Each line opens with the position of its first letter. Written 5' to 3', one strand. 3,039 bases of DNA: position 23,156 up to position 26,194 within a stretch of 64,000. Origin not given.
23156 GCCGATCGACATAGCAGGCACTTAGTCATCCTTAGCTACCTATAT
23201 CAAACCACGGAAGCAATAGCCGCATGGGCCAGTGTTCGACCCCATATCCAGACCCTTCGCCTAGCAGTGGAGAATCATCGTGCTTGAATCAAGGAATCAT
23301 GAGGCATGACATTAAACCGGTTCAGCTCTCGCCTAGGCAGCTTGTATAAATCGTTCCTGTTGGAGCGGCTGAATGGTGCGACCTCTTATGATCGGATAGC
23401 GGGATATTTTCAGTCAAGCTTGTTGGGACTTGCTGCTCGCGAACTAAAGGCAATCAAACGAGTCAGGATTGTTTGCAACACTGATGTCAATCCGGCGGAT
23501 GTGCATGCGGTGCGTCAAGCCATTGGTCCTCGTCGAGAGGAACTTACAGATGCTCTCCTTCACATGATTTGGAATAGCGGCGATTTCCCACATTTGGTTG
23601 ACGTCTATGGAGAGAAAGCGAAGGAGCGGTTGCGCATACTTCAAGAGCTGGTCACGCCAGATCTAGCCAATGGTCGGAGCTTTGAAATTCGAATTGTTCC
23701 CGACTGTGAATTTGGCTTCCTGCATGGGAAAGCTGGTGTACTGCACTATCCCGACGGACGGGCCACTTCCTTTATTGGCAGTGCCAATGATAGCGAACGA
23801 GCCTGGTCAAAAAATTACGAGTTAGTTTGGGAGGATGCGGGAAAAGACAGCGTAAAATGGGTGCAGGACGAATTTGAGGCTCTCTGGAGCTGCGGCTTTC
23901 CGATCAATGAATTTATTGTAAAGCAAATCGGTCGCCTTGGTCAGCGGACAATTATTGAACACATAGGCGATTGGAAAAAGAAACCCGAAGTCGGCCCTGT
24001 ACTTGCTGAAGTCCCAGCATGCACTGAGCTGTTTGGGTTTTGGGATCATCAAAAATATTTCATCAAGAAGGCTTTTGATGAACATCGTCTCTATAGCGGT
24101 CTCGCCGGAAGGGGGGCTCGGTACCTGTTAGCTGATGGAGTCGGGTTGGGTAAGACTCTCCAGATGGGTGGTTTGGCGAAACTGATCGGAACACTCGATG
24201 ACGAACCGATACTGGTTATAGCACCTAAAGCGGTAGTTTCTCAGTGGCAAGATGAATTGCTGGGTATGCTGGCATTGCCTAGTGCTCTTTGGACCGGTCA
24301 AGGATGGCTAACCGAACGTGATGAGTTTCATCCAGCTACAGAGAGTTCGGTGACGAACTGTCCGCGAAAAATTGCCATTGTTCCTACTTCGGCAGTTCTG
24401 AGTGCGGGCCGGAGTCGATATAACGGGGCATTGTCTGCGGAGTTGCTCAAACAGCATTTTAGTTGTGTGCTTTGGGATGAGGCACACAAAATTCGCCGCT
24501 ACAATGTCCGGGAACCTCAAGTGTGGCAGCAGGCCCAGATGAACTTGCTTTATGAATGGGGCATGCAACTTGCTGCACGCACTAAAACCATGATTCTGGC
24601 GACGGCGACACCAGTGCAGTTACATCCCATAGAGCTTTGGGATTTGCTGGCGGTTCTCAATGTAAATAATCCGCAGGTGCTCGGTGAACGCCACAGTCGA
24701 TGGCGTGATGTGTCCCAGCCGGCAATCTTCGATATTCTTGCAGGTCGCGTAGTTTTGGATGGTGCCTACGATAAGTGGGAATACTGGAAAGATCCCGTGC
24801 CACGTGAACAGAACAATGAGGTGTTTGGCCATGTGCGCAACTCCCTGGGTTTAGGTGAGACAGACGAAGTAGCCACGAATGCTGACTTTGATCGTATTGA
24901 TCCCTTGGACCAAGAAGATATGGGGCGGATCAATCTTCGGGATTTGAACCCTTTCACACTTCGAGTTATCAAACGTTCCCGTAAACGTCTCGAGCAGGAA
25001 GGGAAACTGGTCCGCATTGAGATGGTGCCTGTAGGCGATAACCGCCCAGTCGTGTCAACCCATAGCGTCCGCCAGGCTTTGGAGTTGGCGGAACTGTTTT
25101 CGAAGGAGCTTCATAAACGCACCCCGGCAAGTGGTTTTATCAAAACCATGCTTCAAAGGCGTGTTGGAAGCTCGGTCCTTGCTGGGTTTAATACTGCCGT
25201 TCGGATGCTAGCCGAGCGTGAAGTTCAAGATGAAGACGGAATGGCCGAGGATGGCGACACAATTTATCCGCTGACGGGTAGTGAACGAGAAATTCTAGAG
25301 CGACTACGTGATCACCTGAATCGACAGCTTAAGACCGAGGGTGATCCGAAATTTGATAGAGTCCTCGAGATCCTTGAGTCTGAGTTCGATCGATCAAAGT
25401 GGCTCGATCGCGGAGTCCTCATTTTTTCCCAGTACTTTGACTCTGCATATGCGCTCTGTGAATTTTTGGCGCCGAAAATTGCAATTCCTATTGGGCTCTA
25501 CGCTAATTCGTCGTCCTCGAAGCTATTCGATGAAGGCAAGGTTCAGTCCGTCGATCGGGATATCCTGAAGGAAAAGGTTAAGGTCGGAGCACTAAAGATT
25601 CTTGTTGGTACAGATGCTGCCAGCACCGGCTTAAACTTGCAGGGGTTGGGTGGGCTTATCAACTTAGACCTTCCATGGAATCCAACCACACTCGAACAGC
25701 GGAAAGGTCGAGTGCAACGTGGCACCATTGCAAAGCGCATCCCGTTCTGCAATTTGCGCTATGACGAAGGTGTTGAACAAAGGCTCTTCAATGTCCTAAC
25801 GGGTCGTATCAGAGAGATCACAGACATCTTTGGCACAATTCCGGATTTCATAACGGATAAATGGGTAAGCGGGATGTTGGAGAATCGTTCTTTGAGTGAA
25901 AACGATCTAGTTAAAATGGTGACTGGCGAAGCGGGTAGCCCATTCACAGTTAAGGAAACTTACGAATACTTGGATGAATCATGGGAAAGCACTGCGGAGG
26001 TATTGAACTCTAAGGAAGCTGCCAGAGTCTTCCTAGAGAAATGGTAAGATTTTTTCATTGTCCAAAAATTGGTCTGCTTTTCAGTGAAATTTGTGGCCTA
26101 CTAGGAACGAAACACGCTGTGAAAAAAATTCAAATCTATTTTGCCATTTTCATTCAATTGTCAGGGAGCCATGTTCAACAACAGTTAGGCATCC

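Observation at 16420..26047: Four-gene methyltransferase / ATPase / HKD-SNF2 helicase operon: a BREX/DISARM-like but distinct, mechanistically uncharacterised defence system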

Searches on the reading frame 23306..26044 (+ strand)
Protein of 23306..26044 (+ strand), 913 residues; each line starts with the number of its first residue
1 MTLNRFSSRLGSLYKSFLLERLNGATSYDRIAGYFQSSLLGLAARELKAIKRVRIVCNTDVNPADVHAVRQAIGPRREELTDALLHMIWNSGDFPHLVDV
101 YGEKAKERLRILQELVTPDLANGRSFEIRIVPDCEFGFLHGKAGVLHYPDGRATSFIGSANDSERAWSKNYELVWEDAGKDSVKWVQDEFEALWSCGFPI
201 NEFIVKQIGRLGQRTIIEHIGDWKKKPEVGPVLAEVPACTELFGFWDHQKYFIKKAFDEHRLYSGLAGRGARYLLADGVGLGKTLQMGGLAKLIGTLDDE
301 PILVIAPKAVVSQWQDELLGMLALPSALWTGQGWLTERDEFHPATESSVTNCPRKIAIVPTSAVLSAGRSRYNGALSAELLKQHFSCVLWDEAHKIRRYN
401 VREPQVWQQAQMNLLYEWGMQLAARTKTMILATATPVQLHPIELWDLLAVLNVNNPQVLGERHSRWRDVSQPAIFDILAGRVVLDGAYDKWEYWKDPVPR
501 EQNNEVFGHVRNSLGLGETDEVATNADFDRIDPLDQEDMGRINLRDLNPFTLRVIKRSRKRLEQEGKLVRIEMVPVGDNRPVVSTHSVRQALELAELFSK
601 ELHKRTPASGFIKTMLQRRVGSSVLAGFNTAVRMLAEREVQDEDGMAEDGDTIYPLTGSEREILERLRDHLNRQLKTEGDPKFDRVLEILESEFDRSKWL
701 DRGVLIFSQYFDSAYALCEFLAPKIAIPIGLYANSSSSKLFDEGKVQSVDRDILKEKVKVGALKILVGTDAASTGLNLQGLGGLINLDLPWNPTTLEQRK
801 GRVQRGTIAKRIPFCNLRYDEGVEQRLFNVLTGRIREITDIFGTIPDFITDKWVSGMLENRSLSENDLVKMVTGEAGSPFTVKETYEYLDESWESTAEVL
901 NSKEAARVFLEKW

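Call 4: search_protein_families(library=padloc, proteins=[window:23306-26044:+], max_evalue=0.001)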
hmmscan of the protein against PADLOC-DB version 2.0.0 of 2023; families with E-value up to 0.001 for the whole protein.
window:23306-26044:+ (913 aa): 42 families (the best 25 are shown)
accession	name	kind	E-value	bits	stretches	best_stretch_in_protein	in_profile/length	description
PDLC02193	PLD_Helicase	-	1.2e-192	640.5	1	1-913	1-905/905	-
PDLC02621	DrmD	-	9.1e-28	95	2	639-806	459-623/1040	DrmD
PDLC02500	BrxHI|BrxHII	-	2e-27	94.2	2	658-843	437-610/933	BrxHI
PDLC00659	HmaA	-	1.3e-26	90.8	2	659-834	468-638/1176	SNF2 helicase / DEAD-box helicase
PDLC02707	PbeA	-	1.2e-24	84.9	1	5-402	10-396/672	PbeA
PDLC02623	DrmD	-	3.8e-24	82.5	1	272-872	120-691/1040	DrmD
PDLC02619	DrmD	-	1e-23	81.4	2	763-844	490-572/872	DrmD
PDLC02704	PbeA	-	1.2e-20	71.6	1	5-318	9-324/682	PbeA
PDLC02843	DpdE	-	1.6e-19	67.4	2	272-319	177-225/1091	DpdE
PDLC02633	DrmD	-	4.1e-19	66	1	653-806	478-628/839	DrmD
PDLC02572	DrmA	-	7.8e-19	65.1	1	643-805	461-620/1043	DrmA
PDLC02840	DpdE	-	2.1e-18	64.1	2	611-810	473-658/1091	DpdE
PDLC02703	PbeA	-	1.5e-17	61.4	1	7-197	11-202/626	PbeA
PDLC02632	DrmD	-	4.1e-17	59.9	1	640-807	461-625/662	DrmD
PDLC02504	BrxHI|BrxHII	-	1e-16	58.1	1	740-848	514-623/971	BrxHII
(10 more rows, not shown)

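Call 5: search_protein_families(library=pfam, proteins=[window:23306-26044:+], max_evalue=0.01)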
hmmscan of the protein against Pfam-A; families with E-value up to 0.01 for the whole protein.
window:23306-26044:+ (913 aa): 4 families
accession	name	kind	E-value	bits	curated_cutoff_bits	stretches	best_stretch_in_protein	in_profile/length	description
PF00271.37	Helicase_C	-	1.8e-13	51.1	23.5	1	700-805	14-108/110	Helicase conserved C-terminal domain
PF00176.29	SNF2-rel_dom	-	8.8e-12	45.1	24.9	1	273-454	20-181/290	SNF2-related domain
PF13091.12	PLDc_2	-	2.7e-09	37.4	27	1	19-194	2-132/132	PLD-like domain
PF04851.21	ResIII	-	2.8e-05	24.5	22.5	1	248-436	7-162/164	Type III restriction enzyme, res subunit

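Call 6: search_protein_families(library=ncbifam, proteins=[window:23306-26044:+], max_evalue=0.01)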
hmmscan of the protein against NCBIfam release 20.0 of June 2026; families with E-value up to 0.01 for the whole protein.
window:23306-26044:+ (913 aa): 17 families
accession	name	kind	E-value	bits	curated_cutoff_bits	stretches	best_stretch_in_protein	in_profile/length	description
NF042964.1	phospholipD_antiphage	equivalog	5.8e-277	921.6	1100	1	1-913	1-895/895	phospholipase D-like domain-containing anti-phage protein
NF038317.1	DISARM_DrmD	equivalog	8.5e-35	120.3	610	2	639-867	444-675/1021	DISARM system SNF2-like helicase DrmD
NF041062.1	DpdE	equivalog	1.3e-29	102.8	500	2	272-453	172-314/1048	protein DpdE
NF038318.1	DISARM_DrmD_b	equivalog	1.4e-23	83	950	2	763-844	487-569/868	DISARM system SNF2-like helicase DrmD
NF003426.0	PRK04914.1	equivalog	1.4e-16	59.9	576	2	271-439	171-319/959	RNA polymerase-associated protein RapA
NF058637.1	helic_SCO1167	equivalog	2.5e-09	35.8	1200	1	639-834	720-902/932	SCO1167/SCO6262 family helicase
NF053675.1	pilus_reg_Snf2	equivalog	5.8e-07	28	1100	1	272-318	605-650/1029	pilus expression-regulating Snf2 family helicase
NF053636.1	DDHlcsCsdAPsy1082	equivalog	1.6e-05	23.6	890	1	744-847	275-377/512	DEAD/DEAH box helicase CsdA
NF008744.0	PRK11776.1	equivalog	4.8e-05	22.1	524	1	743-806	273-336/460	ATP-dependent RNA helicase DbpA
NF053631.1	RNA_helic_CshA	equivalog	5.5e-05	22.2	646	1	747-805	272-330/434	degradosome RNA helicase CshA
NF003390.0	PRK04537.1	equivalog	0.00014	21.1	732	1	744-819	289-365/572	ATP-dependent RNA helicase RhlB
NF008394.0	PRK11192.1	equivalog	0.0002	20.3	507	1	740-806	275-341/441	ATP-dependent RNA helicase SrmB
NF041790.1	anti-phage_ZorD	equivalog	0.00021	19.4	1500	1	271-318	605-654/1035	type I Zorya anti-phage system protein ZorD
NF008642.0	PRK11634.1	equivalog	0.00027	19.4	989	1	744-812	277-345/628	DEAD/DEAH family ATP-dependent RNA helicase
NF053711.1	RNA_heli_RhlE1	exception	0.00037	19.4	750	1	755-806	287-338/434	RNA helicase RhlE1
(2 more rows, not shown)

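Call 18: search_solved_structures(query=window:23306-26044:+, max_evalue=0.00001)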
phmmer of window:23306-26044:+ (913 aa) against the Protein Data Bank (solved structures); distinct sequences matched with E-value up to 0.00001: 9.
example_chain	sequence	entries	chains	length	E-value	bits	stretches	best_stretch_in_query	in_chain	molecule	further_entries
8so8_A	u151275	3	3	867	8.2e-09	37.5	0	270-441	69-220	RNA polymerase-associated protein RapA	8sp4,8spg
6bog_A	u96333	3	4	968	1.2e-08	37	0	270-441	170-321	RNA polymerase-associated protein RapA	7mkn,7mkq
7m8e_F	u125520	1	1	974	1.2e-08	37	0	270-441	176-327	RNA polymerase-associated protein RapA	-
4s20_K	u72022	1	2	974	1.9e-08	36.3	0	270-353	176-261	RNA polymerase-associated protein RapA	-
8t0l_F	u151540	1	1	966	7.1e-08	34.4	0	270-441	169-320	RNA polymerase-associated protein RapA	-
7ux9_P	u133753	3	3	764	2.1e-06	29.6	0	269-448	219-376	ATP-dependent DNA helicase DDM1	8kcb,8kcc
8wh5_K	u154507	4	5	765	2.1e-06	29.6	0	269-448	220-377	ATP-dependent DNA helicase DDM1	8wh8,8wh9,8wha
8j90_K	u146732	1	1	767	2.1e-06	29.5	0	269-448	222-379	ATP-dependent DNA helicase DDM1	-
8skz_A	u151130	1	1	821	2.6e-06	29.3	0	269-448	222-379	ATP-dependent DNA helicase DDM1,Lymphoid-specific helicase chimera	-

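Call 50: search_dna_similar(query=window:23306-26044:+, collection=plasmids, mode=protein, max_rows=12, max_evalue=1e-20)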
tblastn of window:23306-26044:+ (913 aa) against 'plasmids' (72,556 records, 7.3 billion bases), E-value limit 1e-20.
Records with a match: 22; places in all: 22; records where one place covers at least 80% of the query: 20.
Best place of each record, by identity: <60% 22.
By first word of the organism name: Acinetobacter 7; Rhodococcus 2; Thermomicrobium 1; Deinococcus 1; Desulfosarcina 1; Lichenicola 1; Bacillus 1; Sinorhizobium 1; Rhizobium 1; Methylocystis 1; and 5 more.
By predicted mobility (MOB-suite, as given by PLSDB): non-mobilizable 13; conjugative 8; mobilizable 1.
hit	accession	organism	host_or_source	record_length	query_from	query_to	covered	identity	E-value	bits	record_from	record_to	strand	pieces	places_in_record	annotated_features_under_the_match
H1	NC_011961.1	Thermomicrobium roseum DSM 5159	-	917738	6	913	99%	39.7%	9e-164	538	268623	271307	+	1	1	phospholipase D-like domain-containing anti-phage protein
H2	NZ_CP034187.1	Deinococcus psychrotolerans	whole organism,R2A medium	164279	1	913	100%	38.1%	7e-161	529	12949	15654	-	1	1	phospholipase D-like domain-containing anti-phage protein | hypothetical protein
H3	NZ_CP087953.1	Desulfosarcina sp. BuS5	-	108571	1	913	100%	37.7%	1e-169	555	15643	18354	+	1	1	phospholipase D-like domain-containing anti-phage protein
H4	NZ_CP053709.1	Lichenicola cladoniae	Cladonia borealis,cell culture,lichen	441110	3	913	100%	35.2%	3e-128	434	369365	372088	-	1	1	phospholipase D-like domain-containing anti-phage protein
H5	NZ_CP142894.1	Acinetobacter baumannii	Homo sapiens,Cell culture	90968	1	913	100%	34.8%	2e-129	438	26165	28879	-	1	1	phospholipase D-like domain-containing anti-phage protein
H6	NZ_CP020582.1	Acinetobacter baumannii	Homo sapiens,sputum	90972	1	913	100%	34.8%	2e-129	438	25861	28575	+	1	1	phospholipase D-like domain-containing anti-phage protein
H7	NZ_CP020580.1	Acinetobacter baumannii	Homo sapiens,Bronchial washing fluid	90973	1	913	100%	34.8%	2e-129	438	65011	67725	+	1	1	phospholipase D-like domain-containing anti-phage protein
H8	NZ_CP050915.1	Acinetobacter baumannii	Homo sapiens,sputum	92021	1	913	100%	34.8%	2e-129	438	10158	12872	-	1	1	phospholipase D-like domain-containing anti-phage protein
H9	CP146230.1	Acinetobacter baumannii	Cell culture,human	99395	1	913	100%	34.8%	2e-129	438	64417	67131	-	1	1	phospholipase D-like domain-containing anti-phage protein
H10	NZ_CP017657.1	Acinetobacter baumannii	Homo sapiens,cell culture,wound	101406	1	913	100%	34.8%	2e-129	438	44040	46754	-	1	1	phospholipase D-like domain-containing anti-phage protein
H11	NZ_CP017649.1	Acinetobacter baumannii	Homo sapiens,cell culture,sputum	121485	1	913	100%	34.8%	2e-129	438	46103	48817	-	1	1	phospholipase D-like domain-containing anti-phage protein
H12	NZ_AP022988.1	Bacillus cereus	-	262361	1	913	100%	34.8%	4e-124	422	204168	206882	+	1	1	phospholipase D-like domain-containing anti-phage protein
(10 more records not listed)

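Call 51: get_annotated_region(hit=H3, flank=9000)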
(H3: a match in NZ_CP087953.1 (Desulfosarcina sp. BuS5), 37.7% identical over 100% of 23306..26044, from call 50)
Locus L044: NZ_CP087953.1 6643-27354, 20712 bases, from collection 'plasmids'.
description: Desulfosarcina sp. BuS5 plasmid unnamed1, complete sequence
organism: Desulfosarcina sp. BuS5 (NCBI taxid 933262)
taxonomy: Bacteria; Thermodesulfobacteriota; Desulfobacteria; Desulfobacterales; Desulfosarcinaceae; Desulfosarcina; Desulfosarcina sp. BuS5
host: -; source: -; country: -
typing (MOB-suite, as given by PLSDB): non-mobilizable
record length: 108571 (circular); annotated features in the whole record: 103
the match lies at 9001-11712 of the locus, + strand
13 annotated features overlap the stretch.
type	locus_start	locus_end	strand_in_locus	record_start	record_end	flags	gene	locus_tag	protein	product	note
CDS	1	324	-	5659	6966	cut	-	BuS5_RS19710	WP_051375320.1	IS4 family transposase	-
CDS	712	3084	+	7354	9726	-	-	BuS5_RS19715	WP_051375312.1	DUF499 domain-containing protein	-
CDS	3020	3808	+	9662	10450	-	-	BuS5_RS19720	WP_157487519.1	FN3 associated domain-containing protein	-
CDS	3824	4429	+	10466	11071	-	-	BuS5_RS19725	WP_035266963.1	DUF3780 domain-containing protein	-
CDS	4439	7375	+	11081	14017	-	-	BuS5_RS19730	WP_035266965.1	anti-phage-associated DUF1156 domain-containing protein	GO:0051607 - defense response to virus [Evidence IEA]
CDS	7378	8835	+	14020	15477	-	-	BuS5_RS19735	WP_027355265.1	ATP-binding protein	-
CDS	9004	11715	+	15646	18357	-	-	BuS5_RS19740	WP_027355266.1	phospholipase D-like domain-containing anti-phage protein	GO:0051607 - defense response to virus [Evidence IEA]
CDS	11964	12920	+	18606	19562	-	-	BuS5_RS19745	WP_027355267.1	toll/interleukin-1 receptor domain-containing protein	GO:0007165 - signal transduction [Evidence IEA]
CDS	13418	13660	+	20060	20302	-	-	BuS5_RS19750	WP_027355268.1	HU family DNA-binding protein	GO:0030261 - chromosome condensation [Evidence IEA]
CDS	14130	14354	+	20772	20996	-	-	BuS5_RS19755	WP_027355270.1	hypothetical protein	-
CDS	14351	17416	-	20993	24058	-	-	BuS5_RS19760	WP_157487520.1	conjugal transfer protein TraG N-terminal domain-containing protein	-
CDS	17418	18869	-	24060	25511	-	-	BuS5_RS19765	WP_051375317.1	conjugal transfer protein TraH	-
CDS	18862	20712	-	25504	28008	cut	-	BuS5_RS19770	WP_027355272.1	TraC family protein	-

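Call 65: get_annotated_region(hit=H5, flank=9000)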
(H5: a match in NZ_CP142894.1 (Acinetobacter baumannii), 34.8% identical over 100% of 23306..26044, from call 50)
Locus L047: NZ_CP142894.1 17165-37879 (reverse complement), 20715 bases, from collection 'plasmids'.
description: Acinetobacter baumannii strain B20AB01 plasmid pB20AB01c, complete sequence
organism: Acinetobacter baumannii (NCBI taxid 470)
taxonomy: Bacteria; Pseudomonadota; Gammaproteobacteria; Moraxellales; Moraxellaceae; Acinetobacter; Acinetobacter baumannii
host: -; source: Homo sapiens,Cell culture; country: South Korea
typing (MOB-suite, as given by PLSDB): conjugative; replicon rep_cluster_734; relaxase MOBF; mating-pair formation MPF_F
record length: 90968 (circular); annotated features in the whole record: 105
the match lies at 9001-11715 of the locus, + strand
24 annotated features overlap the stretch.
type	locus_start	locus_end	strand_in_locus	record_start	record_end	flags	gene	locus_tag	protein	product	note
CDS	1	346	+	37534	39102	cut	-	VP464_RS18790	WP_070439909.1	Tn7-like element transposition protein TnsE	-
CDS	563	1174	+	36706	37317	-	-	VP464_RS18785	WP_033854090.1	hypothetical protein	-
CDS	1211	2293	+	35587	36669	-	-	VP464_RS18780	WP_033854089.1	XRE family transcriptional regulator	-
CDS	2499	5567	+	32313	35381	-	-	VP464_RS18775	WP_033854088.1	anti-phage-associated DUF499 domain-containing protein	GO:0051607 - defense response to virus [Evidence IEA]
CDS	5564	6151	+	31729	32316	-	-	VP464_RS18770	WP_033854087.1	anti-phage-associated DUF3780 domain-containing protein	GO:0051607 - defense response to virus [Evidence IEA]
CDS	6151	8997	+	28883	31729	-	-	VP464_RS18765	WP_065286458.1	anti-phage-associated DUF1156 domain-containing protein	GO:0051607 - defense response to virus [Evidence IEA]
CDS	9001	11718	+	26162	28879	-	-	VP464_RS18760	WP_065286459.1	phospholipase D-like domain-containing anti-phage protein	GO:0051607 - defense response to virus [Evidence IEA]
CDS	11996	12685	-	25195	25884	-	-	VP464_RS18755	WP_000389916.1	DUF2786 domain-containing protein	-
CDS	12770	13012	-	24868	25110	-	-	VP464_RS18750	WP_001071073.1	hypothetical protein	-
CDS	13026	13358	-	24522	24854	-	-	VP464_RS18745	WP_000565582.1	hypothetical protein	-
CDS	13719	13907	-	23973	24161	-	-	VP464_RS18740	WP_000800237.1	hypothetical protein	-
CDS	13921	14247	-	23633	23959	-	-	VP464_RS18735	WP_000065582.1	H-NS histone family protein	-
CDS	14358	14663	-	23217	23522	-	-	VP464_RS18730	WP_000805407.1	hypothetical protein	-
CDS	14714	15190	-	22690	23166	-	-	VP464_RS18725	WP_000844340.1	thermonuclease family protein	-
CDS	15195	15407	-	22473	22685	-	-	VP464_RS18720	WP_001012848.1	hypothetical protein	-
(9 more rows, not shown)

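Call 70: search_protein_families(library=pfam, proteins=[L048:12433-13419:-, L048:2867-2980:+], max_evalue=1)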
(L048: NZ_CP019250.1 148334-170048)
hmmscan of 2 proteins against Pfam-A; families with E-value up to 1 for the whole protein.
L048:12433-13419:- (328 aa): 5 families
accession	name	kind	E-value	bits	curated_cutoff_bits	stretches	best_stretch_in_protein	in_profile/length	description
PF04471.18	Mrr_cat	-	1.7e-23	83.3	21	1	190-303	1-114/115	Restriction endonuclease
PF22722.2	NA-iREase1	-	3.3e-05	24.2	27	1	202-301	5-105/106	NACHT-associated inactive Restriction Endonuclease 1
PF15649.12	Tox-REase-7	-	0.065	13.9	25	1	211-260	15-60/84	Restriction endonuclease fold toxin 7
PF13156.12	Mrr_cat_2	-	0.068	13.5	22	1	198-307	6-117/127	Restriction endonuclease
PF02791.22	DDT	-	0.23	12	22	1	291-318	19-44/58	DDT domain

L048:2867-2980:+ (38 aa): 1 family
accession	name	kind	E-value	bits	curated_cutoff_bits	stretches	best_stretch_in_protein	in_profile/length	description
PF12728.13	HTH_17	-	5.2e-05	23.9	27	1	1-28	22-49/51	Helix-turn-helix domain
